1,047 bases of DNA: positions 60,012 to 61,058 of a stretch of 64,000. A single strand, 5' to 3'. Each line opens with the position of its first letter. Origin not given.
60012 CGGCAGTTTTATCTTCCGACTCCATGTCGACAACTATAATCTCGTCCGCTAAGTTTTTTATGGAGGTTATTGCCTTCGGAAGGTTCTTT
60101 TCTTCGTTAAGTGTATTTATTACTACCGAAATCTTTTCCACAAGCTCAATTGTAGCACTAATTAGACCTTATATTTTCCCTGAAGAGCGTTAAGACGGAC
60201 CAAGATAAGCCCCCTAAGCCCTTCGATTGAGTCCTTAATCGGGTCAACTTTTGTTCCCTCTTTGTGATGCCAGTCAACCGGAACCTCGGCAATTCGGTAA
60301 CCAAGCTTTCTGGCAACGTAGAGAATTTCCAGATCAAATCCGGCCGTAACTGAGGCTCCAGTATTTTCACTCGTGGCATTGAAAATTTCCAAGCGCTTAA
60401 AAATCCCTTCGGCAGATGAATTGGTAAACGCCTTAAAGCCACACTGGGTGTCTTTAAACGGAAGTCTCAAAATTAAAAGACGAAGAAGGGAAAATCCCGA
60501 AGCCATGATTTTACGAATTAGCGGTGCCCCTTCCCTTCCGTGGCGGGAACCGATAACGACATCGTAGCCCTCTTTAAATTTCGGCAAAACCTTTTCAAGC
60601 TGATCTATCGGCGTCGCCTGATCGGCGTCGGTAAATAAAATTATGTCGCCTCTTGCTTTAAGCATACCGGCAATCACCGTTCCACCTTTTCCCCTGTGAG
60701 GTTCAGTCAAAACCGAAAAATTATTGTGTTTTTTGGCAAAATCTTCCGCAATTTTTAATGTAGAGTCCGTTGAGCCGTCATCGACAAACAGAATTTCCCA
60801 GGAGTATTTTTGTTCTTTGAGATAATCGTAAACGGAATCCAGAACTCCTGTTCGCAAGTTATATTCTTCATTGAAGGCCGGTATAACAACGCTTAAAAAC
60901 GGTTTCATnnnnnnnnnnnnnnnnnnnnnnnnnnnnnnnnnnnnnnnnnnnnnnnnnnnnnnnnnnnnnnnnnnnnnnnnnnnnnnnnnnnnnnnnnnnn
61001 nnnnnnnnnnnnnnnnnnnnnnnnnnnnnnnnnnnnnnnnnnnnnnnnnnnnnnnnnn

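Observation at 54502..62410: Family D: three 490-510 aa membrane proteins with an N-terminal YDQxRDA loop, interleaved with a GT4/GT2/DPM1-like gene block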

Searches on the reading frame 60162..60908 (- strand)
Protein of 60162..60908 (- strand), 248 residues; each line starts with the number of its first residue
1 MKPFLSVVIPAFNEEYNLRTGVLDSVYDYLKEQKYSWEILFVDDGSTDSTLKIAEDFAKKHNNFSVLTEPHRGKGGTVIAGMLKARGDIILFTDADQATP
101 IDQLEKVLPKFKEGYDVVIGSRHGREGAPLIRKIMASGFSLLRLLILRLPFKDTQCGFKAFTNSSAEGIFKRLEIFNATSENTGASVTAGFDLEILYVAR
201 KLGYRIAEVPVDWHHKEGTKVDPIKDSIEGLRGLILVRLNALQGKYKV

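Call 4: search_protein_families(library=pfam, proteins=[window:60162-60908:-], max_evalue=0.01)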
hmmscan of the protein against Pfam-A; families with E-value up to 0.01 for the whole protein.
window:60162-60908:- (248 aa): 4 families
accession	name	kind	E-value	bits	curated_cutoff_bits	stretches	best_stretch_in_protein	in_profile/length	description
PF00535.33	Glycos_transf_2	-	2.3e-30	106.2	23.3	1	6-135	1-128/168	Glycosyl transferase family 2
PF13641.12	Glyco_tranf_2_3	-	1.8e-08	35.1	27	1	5-210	3-205/230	Glycosyltransferase like family 2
PF10111.15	Glyco_tranf_2_2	-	1.4e-07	31.7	27.3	1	6-108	1-103/276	Glycosyltransferase like family 2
PF12804.13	NTP_transf_3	-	0.0069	17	27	1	63-131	59-132/160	MobA-like NTP transferase domain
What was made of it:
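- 60162..60908 (-): GT2a: 248-aa polyprenyl-phosphate hexosyltransferase-like GT-A enzyme with no TM helix (predicted lipid-P-sugar donor synthase). Pfam GT2 scores 106 bits (call 4).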

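Call 6: search_protein_families(library=ncbifam, proteins=[window:60162-60908:-], max_evalue=0.01)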
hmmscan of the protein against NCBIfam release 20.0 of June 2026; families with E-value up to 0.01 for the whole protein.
window:60162-60908:- (248 aa): 22 families
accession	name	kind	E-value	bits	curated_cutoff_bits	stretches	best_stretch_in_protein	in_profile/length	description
NF047588.1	GlcsyltransPgfSStrep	equivalog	3.4e-23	82.3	500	1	5-177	3-174/308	glycosyltransferase PgfS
NF041391.1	DPhHxTase_Halo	equivalog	1.6e-18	66.5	375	1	13-234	5-205/213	dolichyl-phosphate hexose transferase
NF007986.1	PRK10714.1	equivalog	6.4e-17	61.5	529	1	5-135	8-138/316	undecaprenyl-phosphate 4-deoxy-4-formamido-L-arabinose transferase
NF007482.0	PRK10073.1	equivalog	4.5e-14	52.2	423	1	3-98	6-97/334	glycosyltransferase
TIGR04182.1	glyco_TIGR04182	equivalog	9.1e-14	51.5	325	1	6-229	3-209/293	S-layer glycoprotein N-glycosyltransferase AglJ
NF010496.0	PRK13915.1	equivalog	2e-13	50.1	262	1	5-100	33-130/307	glucosyl-3-phosphoglycerate synthase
TIGR04283.1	glyco_like_mftF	equivalog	3.1e-13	49.8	182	1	5-111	1-97/221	TIGR04283 family arsenosugar biosynthesis glycosyltransferase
TIGR03937.1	PgaC_IcaA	equivalog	9.2e-13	47.9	422.3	1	3-141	45-182/407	poly-beta-1,6-N-acetyl-D-glucosamine synthase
NF041875.1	EPS_EpsD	equivalog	4.1e-12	46.1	370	1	5-119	1-113/325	exopolysaccharide biosynthesis glycosyltransferase EpsD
NF038302.1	EPS_HpsE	equivalog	4.4e-12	45.6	300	1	5-99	3-99/307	hormogonium polysaccharide biosynthesis glycosyltransferase HpsE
NF050050.1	ProtGlycPglI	equivalog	5.6e-11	42.4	500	1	2-121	1-118/306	GalNAc(5)-diNAcBac-PP-undecaprenol beta-1,3-glucosyltransferase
NF058614.1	PPMAGASynPpgS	equivalog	3.6e-09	36.4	370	1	7-212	4-195/226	polyprenyl-phospho-N-acetylgalactosaminyl synthase PpgS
NF047683.1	TeichurnBiosyTuaG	equivalog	6.5e-09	35.8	400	1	2-109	5-109/252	teichuronic acid biosynthesis protein TuaG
TIGR04242.1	nodulat_NodC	equivalog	5.1e-08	32.3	550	1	3-113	48-158/395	chitooligosaccharide synthase NodC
TIGR03965.1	mycofact_glyco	equivalog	5.2e-08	32.2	280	1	5-117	76-185/467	mycofactocin biosynthesis glycosyltransferase MftF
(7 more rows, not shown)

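Call 8: search_solved_structures(query=window:60162-60908:-, max_evalue=0.001)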
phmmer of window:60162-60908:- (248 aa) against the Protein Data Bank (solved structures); distinct sequences matched with E-value up to 0.001: 31.
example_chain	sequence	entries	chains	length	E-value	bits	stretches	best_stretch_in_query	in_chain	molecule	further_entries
5mlz_A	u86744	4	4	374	7e-16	61.5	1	5-169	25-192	Dolichol monophosphate mannose synthase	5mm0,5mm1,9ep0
5eke_A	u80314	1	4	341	9.3e-16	61.1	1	5-140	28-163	Uncharacterized glycosyltransferase sll0501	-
5ekp_C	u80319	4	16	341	9.4e-16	61.1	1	5-140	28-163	Uncharacterized glycosyltransferase sll0501 | Glycosyltransferase sll0501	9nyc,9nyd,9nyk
9nye_A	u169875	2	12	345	9.7e-16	61.1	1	5-140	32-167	Glycosyltransferase sll0501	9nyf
9bhc_C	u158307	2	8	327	3.6e-15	59.2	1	5-151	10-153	Undecaprenyl-phosphate 4-deoxy-4-formamido-L-arabinose transferase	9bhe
8vxh_A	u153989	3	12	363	4.8e-15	58.8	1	5-151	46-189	Undecaprenyl-phosphate 4-deoxy-4-formamido-L-arabinose transferase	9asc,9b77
9hwj_A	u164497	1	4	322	1.6e-13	53.8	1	5-135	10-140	Undecaprenyl-phosphate 4-deoxy-4-formamido-L-arabinose transferase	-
5hea_A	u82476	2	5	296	2.8e-09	39.9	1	4-105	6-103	Putative glycosyltransferase (GalT1)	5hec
9omh_A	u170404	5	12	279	3.4e-08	36.3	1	5-120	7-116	Glycosyltransferase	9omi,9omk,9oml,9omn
9omm_A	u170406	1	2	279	3.4e-08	36.3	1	5-120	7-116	Glycosyltransferase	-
9omj_A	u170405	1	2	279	3.4e-08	36.3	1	5-120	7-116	Glycosyltransferase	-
2z87_A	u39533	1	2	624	1.4e-07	34.3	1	3-115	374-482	Chondroitin synthase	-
2z86_A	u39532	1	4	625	1.4e-07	34.3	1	3-115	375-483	Chondroitin synthase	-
5tze_C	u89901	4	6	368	5e-07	32.5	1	5-113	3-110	Glycosyl transferase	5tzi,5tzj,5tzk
3bcv_A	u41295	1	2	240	5.3e-07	32.4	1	3-102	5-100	Putative glycosyltransferase protein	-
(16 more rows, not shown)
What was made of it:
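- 60162..60908 (-): Best PDB sequence hits are DPMS 5mlz, GtrB 5ekp and ArnC at E about 1e-15 (call 8).
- On Polyprenyl-phosphate glycosyltransferases (GtrB/ArnC/DPMS/ALG5-type GT2): The best PDB sequence hits are DPMS, GtrB and ArnC (call 8).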

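Call 25: find_homologous_proteins(query=window:60162-60908:-, max_evalue=0.00001)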
Query window:60162-60908:- (248 aa): 7657 proteins with E <= 0.00001 among 8000 candidates; the best 120 are listed.
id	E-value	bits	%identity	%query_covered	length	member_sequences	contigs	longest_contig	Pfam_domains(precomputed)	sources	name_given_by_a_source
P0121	1.3e-159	547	100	100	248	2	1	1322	PF10111.15,PF13641.13,PF00535.33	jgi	jgi:glycosyltransferase involved in cell wall biosynthesis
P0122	1.6e-145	501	90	100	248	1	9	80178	PF10111.15,PF13641.13,PF00535.33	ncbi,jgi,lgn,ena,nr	ncbi:MAG TPA: dolichyl-phosphate beta-glucosyltransferase [Candidatus Saccharimonadales bacterium]|j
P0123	4.0e-142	490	88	100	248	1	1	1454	PF10111.15,PF13641.13,PF00535.33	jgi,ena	-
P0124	1.8e-139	481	85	100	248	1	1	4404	PF10111.15,PF13641.13,PF00535.33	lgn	-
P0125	1.8e-137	474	85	100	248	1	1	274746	PF10111.15,PF13641.13,PF00535.33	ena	-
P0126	2.4e-137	474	81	100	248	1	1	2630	PF10111.15,PF13641.13,PF00535.33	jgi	jgi:glycosyltransferase involved in cell wall biosynthesis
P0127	3.4e-137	474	86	100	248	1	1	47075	PF10111.15,PF13641.13,PF00535.33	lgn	-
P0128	4.2e-137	473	83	100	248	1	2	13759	PF10111.15,PF13641.13,PF00535.33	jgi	jgi:dolichyl-phosphate beta-glucosyltransferase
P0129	4.8e-137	473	84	100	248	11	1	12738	PF10111.15,PF13641.13,PF00535.33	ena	-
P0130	1.0e-136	472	84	99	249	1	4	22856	PF10111.15,PF13641.13,PF00535.33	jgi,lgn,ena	jgi:glycosyltransferase involved in cell wall biosynthesis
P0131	1.0e-136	472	84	100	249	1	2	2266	PF10111.15,PF13641.13,PF00535.33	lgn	-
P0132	1.2e-136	472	83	100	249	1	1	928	PF10111.15,PF13641.13,PF00535.33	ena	-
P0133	2.4e-136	471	82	100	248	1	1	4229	PF10111.15,PF13641.13,PF00535.33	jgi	jgi:glycosyltransferase involved in cell wall biosynthesis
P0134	2.6e-136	471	83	99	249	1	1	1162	PF10111.15,PF13641.13,PF00535.33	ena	-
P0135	6.2e-136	469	82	100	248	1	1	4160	PF10111.15,PF13641.13,PF00535.33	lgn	-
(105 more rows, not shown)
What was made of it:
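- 60162..60908 (-): NCBI and JGI name it 'dolichyl-phosphate beta-glucosyltransferase' (call 25).
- Sources name it dolichyl-phosphate beta-glucosyltransferase (call 25).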

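Call 42: predict_structure(alignment_id=A3)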
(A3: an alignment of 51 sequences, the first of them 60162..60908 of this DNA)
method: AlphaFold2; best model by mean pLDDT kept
length: 248 residues; sequences in the alignment: 51
mean_pLDDT: 81.7   pTM: 0.83
mean pLDDT of the five models: 81.7, 81.5, 81.1, 78.2, 76.5
residues with pLDDT >= 90: 91; 70-90: 110; 50-70: 36; < 50: 11
segments of 3 or more residues with pLDDT < 50: 177-179, 181-185, 216-218
pLDDT, mean of each block of 10 residues (from residue 1): 91 81 90 95 83 93 87 78 95 71 88 94 64 78 86 71 96 63 56 89 92 55 73 88 88
secondary structure, 60 per line:
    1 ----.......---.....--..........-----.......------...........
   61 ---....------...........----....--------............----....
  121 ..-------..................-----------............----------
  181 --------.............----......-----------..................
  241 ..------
elements in order: E5-11 H15-19 H22-31 E37-43 H50-60 E64-67 H74-84 E89-92 H101-112 E117-122 H130-147 E159-162 H163-170 H189-201 E206-211 H223-242
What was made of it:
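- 60162..60908 (-): The AF2 model has pLDDT 81.7 (call 42).
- On Polyprenyl-phosphate glycosyltransferases (GtrB/ArnC/DPMS/ALG5-type GT2): The model ends in one long helix at 223-242 (call 42).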

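Call 46: fold_search(model_id=the predicted structure, library=pdb)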
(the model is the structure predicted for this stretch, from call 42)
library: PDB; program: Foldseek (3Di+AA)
matches with E <= 10: 1511; with E <= 0.001: 340
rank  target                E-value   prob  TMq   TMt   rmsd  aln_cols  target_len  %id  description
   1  9nyc_A                2.8e-14  1.00  0.72  0.58   3.5       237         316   25  Cryo-EM structure of the glycosyltransferase GtrB in the substrate-bound state (released 2025-12-17)
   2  9bhc_B                5.1e-14  1.00  0.73  0.60   4.4       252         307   24  Salmonella undecaprenyl-phosphate 4-deoxy-4-formamido-L-arabinose transferase (ArnC) (released 2025-02-12)
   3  9nyf_A                5.8e-14  1.00  0.69  0.57   3.9       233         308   25  Cryo-EM structure of the glycosyltransferase GtrB (tetramer volume) (released 2025-12-17)
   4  8vxh_A                8.7e-14  1.00  0.70  0.57   3.8       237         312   24  Cryo-EM Structure of the Glycosyltransferase ArnC from Salmonella enterica in the Apo State Determined on Talos Arctic (released 2025-02-05)
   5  9nyd_C                1.0e-13  1.00  0.69  0.57   4.6       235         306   24  Cryo-EM structure of the glycosyltransferase GtrB in the pre-catalysis and product-bound state (released 2025-12-17)
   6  9nyd_A                1.3e-13  1.00  0.70  0.57   4.3       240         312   26  Cryo-EM structure of the glycosyltransferase GtrB in the pre-catalysis and product-bound state (released 2025-12-17)
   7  9bhc_A                2.0e-13  1.00  0.74  0.60   4.8       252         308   23  Salmonella undecaprenyl-phosphate 4-deoxy-4-formamido-L-arabinose transferase (ArnC) (released 2025-02-12)
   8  5mlz                  3.2e-13  1.00  0.70  0.51   4.8       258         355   25  Dolichyl phosphate mannose synthase in complex with GDP and Mg2+ (released 2017-08-09)
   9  9b77_A                4.1e-13  1.00  0.72  0.58   3.8       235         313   23  Cryo-EM Structure of the Glycosyltransferase ArnC from Salmonella enterica in the Apo State Determined on Krios micros (released 2025-02-05)
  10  9asc_A                8.2e-13  1.00  0.73  0.58   4.9       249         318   22  Cryo-EM Structure of the Glycosyltransferase ArnC from Salmonella enterica in the UDP-bound State Determined on Talos  (released 2025-02-05)
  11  9nyd_B                8.7e-13  1.00  0.70  0.58   4.6       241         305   24  Cryo-EM structure of the glycosyltransferase GtrB in the pre-catalysis and product-bound state (released 2025-12-17)
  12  5mm1                  8.7e-13  1.00  0.70  0.52   4.2       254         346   26  Dolichyl phosphate mannose synthase in complex with GDP and dolichyl phosphate mannose (released 2017-08-09)
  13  9bhe_A                1.6e-12  1.00  0.69  0.56   5.2       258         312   23  Salmonella undecaprenyl-phosphate 4-deoxy-4-formamido-L-arabinose transferase (ArnC) bound to UDP (released 2025-02-12)
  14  9ep0                  4.9e-12  1.00  0.68  0.51   4.2       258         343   26  Dolichyl phosphate mannose synthase in complex with donor (GDP-Man) and traces of acceptor (Dol55P) and product (Dol55P- (released 2025-10-01)
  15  9nye_A                5.5e-12  1.00  0.64  0.53   5.0       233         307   22  Cryo-EM structure of the glycosyltransferase GtrB in the apo state (octamer volume) (released 2025-12-17)
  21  5ekp_C                1.6e-11  1.00  0.63  0.53   5.6       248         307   24  Structure of the polyisoprenyl-phosphate glycosyltransferase GtrB (WT) (released 2016-01-06)
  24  5ekp_D                4.9e-11  1.00  0.64  0.55   5.0       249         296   22  Structure of the polyisoprenyl-phosphate glycosyltransferase GtrB (WT) (released 2016-01-06)
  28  5ekp_B                9.9e-11  1.00  0.62  0.52   5.9       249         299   22  Structure of the polyisoprenyl-phosphate glycosyltransferase GtrB (WT) (released 2016-01-06)
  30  5ekp_A                1.2e-10  1.00  0.63  0.55   5.3       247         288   23  Structure of the polyisoprenyl-phosphate glycosyltransferase GtrB (WT) (released 2016-01-06)
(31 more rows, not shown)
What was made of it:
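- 60162..60908 (-): Top Foldseek hits are GtrB 9nyc, ArnC 9bhc and DPMS at TMq 0.70-0.74 (call 46).
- On Polyprenyl-phosphate glycosyltransferases (GtrB/ArnC/DPMS/ALG5-type GT2): Foldseek ranks 1-16 are GtrB, ArnC and DPMS, at TMq 0.64-0.74 (call 46).
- Its closest sequences and structures are GtrB, ArnC and DPMS (calls 8, 46).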
